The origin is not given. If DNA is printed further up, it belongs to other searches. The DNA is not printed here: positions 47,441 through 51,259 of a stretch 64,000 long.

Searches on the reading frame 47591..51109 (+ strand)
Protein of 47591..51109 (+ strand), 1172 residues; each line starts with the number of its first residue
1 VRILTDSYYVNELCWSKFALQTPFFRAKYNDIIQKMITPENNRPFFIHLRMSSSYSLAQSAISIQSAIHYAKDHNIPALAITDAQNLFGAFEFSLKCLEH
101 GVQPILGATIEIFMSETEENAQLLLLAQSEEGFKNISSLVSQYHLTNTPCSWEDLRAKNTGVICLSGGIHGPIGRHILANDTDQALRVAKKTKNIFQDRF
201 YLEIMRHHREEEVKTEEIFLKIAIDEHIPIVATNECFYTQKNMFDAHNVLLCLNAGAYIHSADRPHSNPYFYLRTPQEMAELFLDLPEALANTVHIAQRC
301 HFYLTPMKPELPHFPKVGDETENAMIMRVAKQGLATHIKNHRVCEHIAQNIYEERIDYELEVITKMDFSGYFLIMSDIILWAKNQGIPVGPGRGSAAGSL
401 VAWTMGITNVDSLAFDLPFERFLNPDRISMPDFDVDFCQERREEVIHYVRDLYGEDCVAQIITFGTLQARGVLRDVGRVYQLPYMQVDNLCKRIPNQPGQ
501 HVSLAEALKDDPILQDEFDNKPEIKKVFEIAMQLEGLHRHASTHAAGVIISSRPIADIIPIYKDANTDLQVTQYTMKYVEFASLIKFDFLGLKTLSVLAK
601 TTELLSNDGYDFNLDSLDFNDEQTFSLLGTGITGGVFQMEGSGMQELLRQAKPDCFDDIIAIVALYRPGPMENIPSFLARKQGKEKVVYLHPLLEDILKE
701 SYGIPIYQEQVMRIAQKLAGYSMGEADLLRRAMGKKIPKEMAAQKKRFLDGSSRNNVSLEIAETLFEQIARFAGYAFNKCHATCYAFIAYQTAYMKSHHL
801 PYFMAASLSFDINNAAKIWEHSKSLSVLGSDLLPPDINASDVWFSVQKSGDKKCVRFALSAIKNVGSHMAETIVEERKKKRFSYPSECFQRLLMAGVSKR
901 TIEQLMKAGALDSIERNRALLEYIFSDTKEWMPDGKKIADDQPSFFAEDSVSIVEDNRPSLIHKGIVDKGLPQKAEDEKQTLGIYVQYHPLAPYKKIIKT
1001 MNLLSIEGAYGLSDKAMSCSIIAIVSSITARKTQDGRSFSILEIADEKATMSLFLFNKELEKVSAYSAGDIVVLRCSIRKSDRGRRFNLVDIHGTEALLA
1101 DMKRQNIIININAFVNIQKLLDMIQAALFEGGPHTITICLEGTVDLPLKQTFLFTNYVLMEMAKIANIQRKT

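Call 10: search_protein_families(library=pfam, proteins=[window:47591-51109:+], max_evalue=0.001)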
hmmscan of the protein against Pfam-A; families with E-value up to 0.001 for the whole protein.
window:47591-51109:+ (1172 aa): 6 families
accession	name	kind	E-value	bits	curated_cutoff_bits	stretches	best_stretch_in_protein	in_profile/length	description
PF07733.18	DNA_pol3_alpha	-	3.3e-98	328.9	23.9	1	333-591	10-260/260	Bacterial DNA polymerase III alpha NTPase domain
PF17657.6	DNA_pol3_finger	-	5.6e-60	201.9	22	1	594-756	1-166/166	Bacterial DNA polymerase III alpha subunit finger domain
PF02811.25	PHP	-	1.6e-35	123.3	26.4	1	48-207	1-164/164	PHP domain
PF14579.12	HHH_6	-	6.5e-22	78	25.6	1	831-919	3-88/90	Helix-hairpin-helix motif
PF22379.2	MCM10_OB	-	0.00027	21.2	27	1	1022-1085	49-116/130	MCM10 OB-fold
PF01336.31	tRNA_anti-codon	-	0.00042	20.6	27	1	1021-1084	3-63/75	OB-fold nucleic acid binding domain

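Call 58: find_homologous_proteins(query=window:47591-51109:+, max_evalue=1e-50)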
Query window:47591-51109:+ (1172 aa): 8000 proteins with E <= 1e-50 among 8000 candidates; the best 120 are listed.
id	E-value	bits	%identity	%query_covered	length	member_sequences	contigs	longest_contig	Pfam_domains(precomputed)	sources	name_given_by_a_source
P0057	0.0e+0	2684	100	100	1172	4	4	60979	PF02811.27,PF14579.13,PF17657.7,PF07733.19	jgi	-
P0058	0.0e+0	1369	56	96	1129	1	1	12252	PF02811.27,PF14579.13,PF17657.7,PF07733.19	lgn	-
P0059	0.0e+0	1247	55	87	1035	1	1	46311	PF02811.27,PF14579.13,PF17657.7,PF07733.19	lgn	-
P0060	3.9e-293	993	43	95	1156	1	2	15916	PF02811.27,PF14579.13,PF01336.32,PF17657.7,PF07733.19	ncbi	ncbi:MAG: DNA polymerase III subunit alpha [Alphaproteobacteria bacterium]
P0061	4.8e-288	976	43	95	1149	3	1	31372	PF02811.27,PF14579.13,PF01336.32,PF17657.7,PF07733.19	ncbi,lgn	-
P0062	2.4e-285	967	44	94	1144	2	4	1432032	PF02811.27,PF14579.13,PF01336.32,PF17657.7,PF07733.19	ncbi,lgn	-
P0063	4.0e-285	967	43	94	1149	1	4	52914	PF02811.27,PF14579.13,PF01336.32,PF17657.7,PF07733.19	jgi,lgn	jgi:DNA polymerase-3 subunit alpha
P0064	1.5e-284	965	42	94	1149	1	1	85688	PF02811.27,PF14579.13,PF01336.32,PF17657.7,PF07733.19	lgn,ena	-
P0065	6.3e-284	963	44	89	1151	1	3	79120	PF02811.27,PF14579.13,PF01336.32,PF17657.7,PF07733.19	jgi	jgi:DNA polymerase-3 subunit alpha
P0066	1.2e-283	962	43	94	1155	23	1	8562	PF02811.27,PF14579.13,PF17657.7,PF07733.19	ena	-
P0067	3.9e-283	960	43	92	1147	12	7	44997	PF02811.27,PF14579.13,PF01336.32,PF17657.7,PF07733.19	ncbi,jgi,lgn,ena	-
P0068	2.7e-282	957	43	93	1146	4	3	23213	PF02811.27,PF14579.13,PF01336.32,PF17657.7,PF07733.19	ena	-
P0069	2.8e-282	957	43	96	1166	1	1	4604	PF02811.27,PF14579.13,PF01336.32,PF17657.7,PF07733.19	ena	-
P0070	3.4e-282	957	43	92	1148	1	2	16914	PF02811.27,PF14579.13,PF01336.32,PF17657.7,PF07733.19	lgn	-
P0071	9.9e-281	952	44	89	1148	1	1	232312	PF02811.27,PF14579.13,PF01336.32,PF17657.7,PF07733.19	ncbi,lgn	-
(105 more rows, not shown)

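Call 59: find_encoding_contigs(protein=P0059, flank=10000, max_places=2)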
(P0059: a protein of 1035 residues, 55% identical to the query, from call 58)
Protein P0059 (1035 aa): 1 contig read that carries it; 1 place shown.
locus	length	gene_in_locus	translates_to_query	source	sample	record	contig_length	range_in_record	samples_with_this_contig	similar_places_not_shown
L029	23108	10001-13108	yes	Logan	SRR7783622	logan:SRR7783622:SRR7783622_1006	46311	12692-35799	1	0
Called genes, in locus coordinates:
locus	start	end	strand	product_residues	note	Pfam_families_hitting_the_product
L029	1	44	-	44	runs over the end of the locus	-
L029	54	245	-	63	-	-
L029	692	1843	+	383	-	-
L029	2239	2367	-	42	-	-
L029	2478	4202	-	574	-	-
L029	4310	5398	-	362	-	-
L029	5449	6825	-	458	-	-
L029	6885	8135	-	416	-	-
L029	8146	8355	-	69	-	-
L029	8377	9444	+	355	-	PF01168:Ala_racemase_N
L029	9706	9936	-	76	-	-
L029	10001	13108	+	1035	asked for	PF02811:PHP, PF07733:DNA_pol3_alpha, PF17657:DNA_pol3_finger, PF14579:HHH_6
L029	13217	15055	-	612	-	-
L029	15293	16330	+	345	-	PF07690:MFS_1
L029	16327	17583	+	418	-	PF07690:MFS_1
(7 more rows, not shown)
